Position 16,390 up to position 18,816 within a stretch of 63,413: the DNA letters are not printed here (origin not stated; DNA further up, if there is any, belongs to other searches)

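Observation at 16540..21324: Integrase-proximal four-gene operon: QW-repeat cyclase-like protein, DedA/TVP38, class-I isoprenoid-synthase-like protein, and a 708-aa APH-fold kinase fusion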

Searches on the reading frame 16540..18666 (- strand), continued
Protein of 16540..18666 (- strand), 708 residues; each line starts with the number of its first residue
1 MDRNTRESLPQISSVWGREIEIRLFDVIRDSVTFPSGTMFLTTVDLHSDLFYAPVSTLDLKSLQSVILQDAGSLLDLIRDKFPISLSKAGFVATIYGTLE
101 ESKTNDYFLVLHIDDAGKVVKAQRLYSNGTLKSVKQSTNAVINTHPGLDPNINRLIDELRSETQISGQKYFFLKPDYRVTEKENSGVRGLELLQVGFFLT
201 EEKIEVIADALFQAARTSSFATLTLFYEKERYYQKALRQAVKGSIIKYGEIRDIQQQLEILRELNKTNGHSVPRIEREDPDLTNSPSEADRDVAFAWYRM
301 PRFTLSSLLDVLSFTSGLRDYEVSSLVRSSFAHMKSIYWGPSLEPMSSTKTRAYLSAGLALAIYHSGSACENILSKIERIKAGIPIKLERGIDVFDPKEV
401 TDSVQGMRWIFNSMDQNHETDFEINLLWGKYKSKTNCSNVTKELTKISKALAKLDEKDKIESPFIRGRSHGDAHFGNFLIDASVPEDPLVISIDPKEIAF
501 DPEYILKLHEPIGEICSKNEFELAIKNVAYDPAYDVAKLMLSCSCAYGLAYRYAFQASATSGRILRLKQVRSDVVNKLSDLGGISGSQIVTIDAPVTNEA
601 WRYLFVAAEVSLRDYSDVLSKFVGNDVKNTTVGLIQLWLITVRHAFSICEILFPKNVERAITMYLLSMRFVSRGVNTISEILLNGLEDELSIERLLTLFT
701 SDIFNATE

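Call 47: search_solved_structures(query=A1, max_evalue=10, show_alignments=3)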
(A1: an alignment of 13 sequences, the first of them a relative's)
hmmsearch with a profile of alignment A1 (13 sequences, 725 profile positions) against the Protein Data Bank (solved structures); distinct sequences matched with E-value up to 10: 3.
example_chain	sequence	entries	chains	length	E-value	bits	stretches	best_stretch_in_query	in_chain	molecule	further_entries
2xha_A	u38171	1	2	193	0.66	11.3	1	40-91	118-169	TRANSCRIPTION ANTITERMINATION PROTEIN NUSG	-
2xhc_A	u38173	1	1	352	1.6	10.1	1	40-91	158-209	TRANSCRIPTION ANTITERMINATION PROTEIN NUSG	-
9ugq_A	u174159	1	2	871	2.2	9.6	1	451-489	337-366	SalKC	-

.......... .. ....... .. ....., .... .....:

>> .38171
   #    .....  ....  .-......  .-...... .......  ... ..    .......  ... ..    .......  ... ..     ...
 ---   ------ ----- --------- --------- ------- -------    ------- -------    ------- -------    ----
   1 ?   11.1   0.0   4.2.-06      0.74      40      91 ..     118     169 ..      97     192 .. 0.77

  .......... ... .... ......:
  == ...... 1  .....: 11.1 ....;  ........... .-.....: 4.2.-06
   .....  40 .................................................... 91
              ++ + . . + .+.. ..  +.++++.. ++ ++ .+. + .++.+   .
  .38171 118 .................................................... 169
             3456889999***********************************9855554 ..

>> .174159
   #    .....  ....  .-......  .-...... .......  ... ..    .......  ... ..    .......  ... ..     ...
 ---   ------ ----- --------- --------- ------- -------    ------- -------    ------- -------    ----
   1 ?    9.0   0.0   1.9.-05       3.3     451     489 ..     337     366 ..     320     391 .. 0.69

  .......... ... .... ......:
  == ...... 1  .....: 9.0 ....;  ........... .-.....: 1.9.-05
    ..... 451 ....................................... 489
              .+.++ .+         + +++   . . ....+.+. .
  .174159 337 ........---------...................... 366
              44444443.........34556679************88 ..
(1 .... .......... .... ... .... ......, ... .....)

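Call 62: search_protein_families(library=pfam, proteins=[L002:8972-9976:+, L003:8364-9362:+, L008:6688-7692:+, L001:6126-7163:-, L010:2503-3450:+, L008:2297-3358:+], max_evalue=5)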
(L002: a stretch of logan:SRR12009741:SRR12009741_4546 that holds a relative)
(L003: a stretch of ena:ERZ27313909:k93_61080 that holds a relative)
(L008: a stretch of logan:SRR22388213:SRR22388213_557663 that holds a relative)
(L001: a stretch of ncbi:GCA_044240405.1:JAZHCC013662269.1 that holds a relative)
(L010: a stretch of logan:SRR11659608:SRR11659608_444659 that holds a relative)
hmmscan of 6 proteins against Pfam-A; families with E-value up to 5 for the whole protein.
L002:8972-9976:+ (334 aa): 0 families

L003:8364-9362:+ (332 aa): 0 families

L008:6688-7692:+ (334 aa): 1 family
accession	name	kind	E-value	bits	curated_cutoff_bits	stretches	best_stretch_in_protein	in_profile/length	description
PF13243.12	SQHop_cyclase_C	-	0.067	12.6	26.1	0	262-293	205-237/319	Squalene-hopene cyclase C-terminal domain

L001:6126-7163:- (345 aa): 3 families
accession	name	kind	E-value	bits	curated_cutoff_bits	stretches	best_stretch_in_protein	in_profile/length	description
PF13243.12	SQHop_cyclase_C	-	6.4e-06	25.9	26.1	1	33-118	157-235/319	Squalene-hopene cyclase C-terminal domain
PF07678.20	TED_complement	-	0.024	14.2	22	1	17-97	96-184/312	A-macroglobulin TED domain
PF07470.19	Glyco_hydro_88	-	0.11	11.9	26.6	1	22-113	216-312/352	Glycosyl Hydrolase Family 88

L010:2503-3450:+ (315 aa): 3 families
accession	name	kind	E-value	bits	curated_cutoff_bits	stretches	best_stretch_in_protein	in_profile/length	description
PF13243.12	SQHop_cyclase_C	-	4.5e-06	26.4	26.1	2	10-40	87-117/319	Squalene-hopene cyclase C-terminal domain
PF13249.12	SQHop_cyclase_N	-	3.5e-05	23.6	26.2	1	16-113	1-92/291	Squalene-hopene cyclase N-terminal domain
PF01019.26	G_glu_transpept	-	0.035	13.4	27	1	166-243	73-149/512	Gamma-glutamyltranspeptidase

L008:2297-3358:+ (353 aa): 1 family
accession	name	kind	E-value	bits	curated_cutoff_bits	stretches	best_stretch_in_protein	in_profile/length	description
PF00348.22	polyprenyl_synt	-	4.1e-19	69.2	27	1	80-249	18-192/251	Polyprenyl synthetase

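Call 76: search_protein_families(library=pfam, alignment_id=A1, max_evalue=1)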
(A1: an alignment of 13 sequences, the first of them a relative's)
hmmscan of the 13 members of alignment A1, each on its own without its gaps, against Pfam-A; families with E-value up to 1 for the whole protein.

A. member 1, P0001 (708 aa): 0 families

B. families by the number of members that match (of 13 scanned): 5 families
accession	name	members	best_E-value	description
PF01636.29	APH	4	0.034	Phosphotransferase enzyme family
PF00607.25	Gag_p24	2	0.011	gag protein p24 N-terminal domain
PF19255.4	DUF5902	1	0.00027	Family of unknown function (DUF5902)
PF24283.1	DUF7471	1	0.065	Family of unknown function (DUF7471)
PF04513.17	Baculo_PEP_C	1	0.25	Baculovirus polyhedron envelope protein, PEP, C terminus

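Call 89: search_dna_similar(query=window:16540-18666:-, collection=plasmids, mode=protein, max_evalue=0.001)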
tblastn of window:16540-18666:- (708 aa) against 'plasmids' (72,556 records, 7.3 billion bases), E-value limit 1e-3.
No match.

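Call 98: search_solved_structures(query=A4, max_evalue=10, show_alignments=2)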
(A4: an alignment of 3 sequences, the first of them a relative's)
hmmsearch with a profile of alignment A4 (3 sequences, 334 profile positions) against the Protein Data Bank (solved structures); distinct sequences matched with E-value up to 10: 6.
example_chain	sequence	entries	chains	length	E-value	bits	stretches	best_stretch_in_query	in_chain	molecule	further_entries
9pew_I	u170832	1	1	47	0.73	12.2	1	236-272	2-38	ATP synthase F1 subunit epsilon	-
6j5i_I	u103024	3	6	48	0.78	12.1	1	236-272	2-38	ATP synthase F1 subunit epsilon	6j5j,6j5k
9bxu_I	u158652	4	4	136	1.1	11.6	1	230-270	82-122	ATP synthase F1 subunit epsilon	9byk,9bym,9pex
8h9f_I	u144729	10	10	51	1.2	11.5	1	235-272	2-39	ATP synthase subunit epsilon, mitochondrial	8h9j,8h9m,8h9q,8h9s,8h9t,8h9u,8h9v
6vj5_C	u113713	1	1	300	1.4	11.3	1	47-118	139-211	ESX-5 secretion-associated protein EspG5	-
8stw_A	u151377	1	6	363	1.5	11.2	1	144-218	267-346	Cystathionine beta-synthase, K384N variant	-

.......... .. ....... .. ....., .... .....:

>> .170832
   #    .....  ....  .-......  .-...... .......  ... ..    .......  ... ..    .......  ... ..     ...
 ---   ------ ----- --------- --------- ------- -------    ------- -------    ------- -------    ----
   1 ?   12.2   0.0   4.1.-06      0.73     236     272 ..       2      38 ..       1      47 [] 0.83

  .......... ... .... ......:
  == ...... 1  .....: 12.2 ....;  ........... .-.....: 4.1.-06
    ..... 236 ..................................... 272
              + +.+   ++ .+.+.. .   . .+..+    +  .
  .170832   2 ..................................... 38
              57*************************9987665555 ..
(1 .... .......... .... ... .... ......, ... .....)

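Call 99: search_solved_structures(query=A5, max_evalue=0.001)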
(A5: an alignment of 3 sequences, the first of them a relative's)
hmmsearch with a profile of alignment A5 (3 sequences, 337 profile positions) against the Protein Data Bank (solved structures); distinct sequences matched with E-value up to 0.001: 110 (the best 60 are shown).
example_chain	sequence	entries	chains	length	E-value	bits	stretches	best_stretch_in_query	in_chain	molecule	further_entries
1wy0_A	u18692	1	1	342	2.1e-16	63.4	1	60-234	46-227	geranylgeranyl pyrophosphate synthetase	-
5h9d_A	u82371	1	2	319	1.9e-13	53.7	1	59-234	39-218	Farnesyl pyrophosphate synthetase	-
3ipi_A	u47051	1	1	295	2.4e-11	46.8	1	59-232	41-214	Geranyltranstransferase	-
2ftz_A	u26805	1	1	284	2.6e-11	46.7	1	52-238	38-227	geranyltranstransferase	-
4lob_A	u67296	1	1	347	3.7e-10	42.9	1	60-235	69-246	Polyprenyl synthetase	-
3aqb_B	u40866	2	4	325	8.6e-10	41.7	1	60-231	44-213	Component B of hexaprenyl diphosphate synthase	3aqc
3rmg_A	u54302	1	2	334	1.4e-09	41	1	60-236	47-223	Octaprenyl-diphosphate synthase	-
3nf2_A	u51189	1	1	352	1.5e-09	40.9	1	87-228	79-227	Putative polyprenyl synthetase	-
4lls_A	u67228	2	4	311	2.5e-09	40.1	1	27-230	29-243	Geranyltranstransferase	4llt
6kd7_A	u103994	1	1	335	2.6e-09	40.1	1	32-229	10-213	Polyprenyl synthetase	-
3lom_A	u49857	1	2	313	2.9e-09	39.9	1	48-231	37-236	Geranyltranstransferase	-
4jxn_A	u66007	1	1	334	2.9e-09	39.9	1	59-230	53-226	Octaprenyl-diphosphate synthase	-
1rtr_A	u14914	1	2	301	3.8e-09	39.5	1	45-230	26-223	geranyltranstransferase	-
5ze6_A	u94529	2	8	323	4.8e-09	39.2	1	60-230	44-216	Octaprenyl diphosphate synthase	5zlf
3wjk_A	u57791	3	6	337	5.4e-09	39.1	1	60-230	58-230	Octaprenyl diphosphate synthase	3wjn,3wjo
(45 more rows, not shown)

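Call 100: search_protein_families(library=ncbifam, alignment_id=A1, max_evalue=1)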
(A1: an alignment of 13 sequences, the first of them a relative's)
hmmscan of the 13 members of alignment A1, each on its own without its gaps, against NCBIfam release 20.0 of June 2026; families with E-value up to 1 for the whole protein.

A. member 1, P0001 (708 aa): 0 families

B. families by the number of members that match (of 13 scanned): 3 families
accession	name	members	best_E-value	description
NF008738.0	PRK11768.1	1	0.064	serine/threonine protein kinase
NF000030.2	16S_rRNA_NpmA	1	0.068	16S rRNA (adenine(1408)-N(1))-methyltransferase NpmA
NF047444.1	Sig54regLepto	1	0.1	LEPBI_I1174 family sigma 54-regulated protein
